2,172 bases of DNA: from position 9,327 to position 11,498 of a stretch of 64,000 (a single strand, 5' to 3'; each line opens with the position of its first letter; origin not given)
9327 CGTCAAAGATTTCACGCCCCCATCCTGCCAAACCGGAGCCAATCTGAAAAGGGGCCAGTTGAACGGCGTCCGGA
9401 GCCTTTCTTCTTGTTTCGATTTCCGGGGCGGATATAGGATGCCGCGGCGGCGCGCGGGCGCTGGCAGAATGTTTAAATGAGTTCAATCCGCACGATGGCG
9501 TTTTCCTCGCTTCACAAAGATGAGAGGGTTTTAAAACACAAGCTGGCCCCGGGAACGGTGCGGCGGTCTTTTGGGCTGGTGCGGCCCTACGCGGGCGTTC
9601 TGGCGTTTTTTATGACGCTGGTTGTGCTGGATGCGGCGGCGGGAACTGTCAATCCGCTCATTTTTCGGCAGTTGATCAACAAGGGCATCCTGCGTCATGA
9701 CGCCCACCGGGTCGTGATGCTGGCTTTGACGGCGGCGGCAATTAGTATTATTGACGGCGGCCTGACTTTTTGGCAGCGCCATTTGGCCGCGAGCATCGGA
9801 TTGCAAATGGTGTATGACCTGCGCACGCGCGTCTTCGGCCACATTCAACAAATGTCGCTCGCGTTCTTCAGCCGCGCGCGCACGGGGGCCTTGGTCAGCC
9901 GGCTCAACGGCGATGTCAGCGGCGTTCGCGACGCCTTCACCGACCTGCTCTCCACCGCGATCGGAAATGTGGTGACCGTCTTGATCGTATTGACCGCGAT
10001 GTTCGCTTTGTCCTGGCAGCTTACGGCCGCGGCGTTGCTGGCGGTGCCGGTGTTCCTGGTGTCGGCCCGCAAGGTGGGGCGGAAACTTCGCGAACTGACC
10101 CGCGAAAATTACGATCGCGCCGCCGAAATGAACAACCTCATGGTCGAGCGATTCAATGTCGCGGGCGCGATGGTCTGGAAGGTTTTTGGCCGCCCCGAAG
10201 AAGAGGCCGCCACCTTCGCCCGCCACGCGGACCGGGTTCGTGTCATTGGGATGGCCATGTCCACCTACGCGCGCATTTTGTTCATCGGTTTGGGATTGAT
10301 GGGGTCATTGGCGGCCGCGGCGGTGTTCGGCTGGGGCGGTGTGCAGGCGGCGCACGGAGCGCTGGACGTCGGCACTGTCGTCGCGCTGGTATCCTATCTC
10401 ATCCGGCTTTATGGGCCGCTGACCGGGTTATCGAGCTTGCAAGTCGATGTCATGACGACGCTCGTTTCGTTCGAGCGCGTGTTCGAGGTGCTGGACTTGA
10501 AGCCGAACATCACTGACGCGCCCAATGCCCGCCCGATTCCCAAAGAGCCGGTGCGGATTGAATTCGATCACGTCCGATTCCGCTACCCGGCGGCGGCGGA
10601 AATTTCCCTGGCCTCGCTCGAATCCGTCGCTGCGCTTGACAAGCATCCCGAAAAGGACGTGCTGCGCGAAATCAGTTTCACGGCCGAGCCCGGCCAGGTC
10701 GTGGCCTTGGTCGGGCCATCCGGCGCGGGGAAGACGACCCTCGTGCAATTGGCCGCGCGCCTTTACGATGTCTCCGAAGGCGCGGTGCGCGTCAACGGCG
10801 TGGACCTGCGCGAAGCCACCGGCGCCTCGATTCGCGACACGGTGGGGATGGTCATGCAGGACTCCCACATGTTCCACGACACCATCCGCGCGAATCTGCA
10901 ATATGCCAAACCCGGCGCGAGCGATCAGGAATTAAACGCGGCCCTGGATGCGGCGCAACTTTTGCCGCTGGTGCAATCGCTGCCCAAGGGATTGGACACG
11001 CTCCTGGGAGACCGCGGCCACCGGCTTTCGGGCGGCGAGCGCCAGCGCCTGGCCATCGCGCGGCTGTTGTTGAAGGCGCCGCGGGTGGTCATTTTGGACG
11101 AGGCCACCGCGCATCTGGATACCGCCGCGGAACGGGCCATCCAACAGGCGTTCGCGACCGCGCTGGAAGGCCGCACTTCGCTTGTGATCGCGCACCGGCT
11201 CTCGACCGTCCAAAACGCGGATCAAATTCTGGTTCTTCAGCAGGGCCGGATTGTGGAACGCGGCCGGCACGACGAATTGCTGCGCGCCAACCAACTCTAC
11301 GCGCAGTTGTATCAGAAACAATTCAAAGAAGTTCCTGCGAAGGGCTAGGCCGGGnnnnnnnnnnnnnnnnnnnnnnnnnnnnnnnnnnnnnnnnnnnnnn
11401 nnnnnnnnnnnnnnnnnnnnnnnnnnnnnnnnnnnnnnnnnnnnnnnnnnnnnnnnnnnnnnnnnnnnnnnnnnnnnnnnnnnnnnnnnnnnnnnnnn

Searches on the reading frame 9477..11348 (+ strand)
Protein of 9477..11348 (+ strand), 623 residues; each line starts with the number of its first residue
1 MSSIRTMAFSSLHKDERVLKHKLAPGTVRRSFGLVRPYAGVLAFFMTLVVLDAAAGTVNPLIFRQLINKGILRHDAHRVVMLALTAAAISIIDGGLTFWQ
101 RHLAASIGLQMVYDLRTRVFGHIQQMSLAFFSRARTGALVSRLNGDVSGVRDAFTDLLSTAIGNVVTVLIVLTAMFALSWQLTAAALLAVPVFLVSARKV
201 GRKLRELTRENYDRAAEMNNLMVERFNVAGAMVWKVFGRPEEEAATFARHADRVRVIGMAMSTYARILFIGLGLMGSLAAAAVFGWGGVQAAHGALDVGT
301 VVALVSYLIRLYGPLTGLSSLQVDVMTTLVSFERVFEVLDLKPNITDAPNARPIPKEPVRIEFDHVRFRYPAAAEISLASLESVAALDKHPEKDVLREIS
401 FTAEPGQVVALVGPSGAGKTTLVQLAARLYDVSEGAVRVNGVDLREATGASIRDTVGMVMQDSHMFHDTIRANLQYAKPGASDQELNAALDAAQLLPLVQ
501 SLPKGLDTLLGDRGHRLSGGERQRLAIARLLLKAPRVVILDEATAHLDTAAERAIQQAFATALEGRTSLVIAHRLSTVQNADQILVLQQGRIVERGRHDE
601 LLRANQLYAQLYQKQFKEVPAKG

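Call 15: search_protein_families(library=pfam, proteins=[window:9477-11348:+], max_evalue=0.001)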
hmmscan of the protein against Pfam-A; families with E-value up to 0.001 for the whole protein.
window:9477-11348:+ (623 aa): 9 families
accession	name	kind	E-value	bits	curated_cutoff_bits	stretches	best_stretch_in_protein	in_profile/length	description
PF00664.28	ABC_membrane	-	2.4e-42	145.9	28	1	44-315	3-274/274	ABC transporter transmembrane region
PF00005.33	ABC_tran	-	2.9e-32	112.6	25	1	396-545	1-137/137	ABC transporter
PF02463.25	SMC_N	-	9.6e-06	25.6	40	1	470-588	97-212/220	RecF/RecN/SMC N terminal domain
PF00004.35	AAA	-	2.1e-05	25.4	21.2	1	410-568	2-97/131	ATPase family associated with various cellular activities (AAA)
PF13604.12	AAA_30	-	3.2e-05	24.2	27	1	401-556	13-110/191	AAA domain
PF13401.12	AAA_22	-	9.9e-05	23.1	27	1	407-545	6-95/130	AAA domain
PF06414.18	Zeta_toxin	-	0.00018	21.4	22.3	0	407-448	17-58/199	Zeta toxin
PF13191.12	AAA_16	-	0.00032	21.7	32.6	0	405-561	24-158/167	AAA ATPase domain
PF13304.12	AAA_21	-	0.00055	20.5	27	0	409-434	2-26/304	AAA domain, putative AbiEii toxin, Type IV TA system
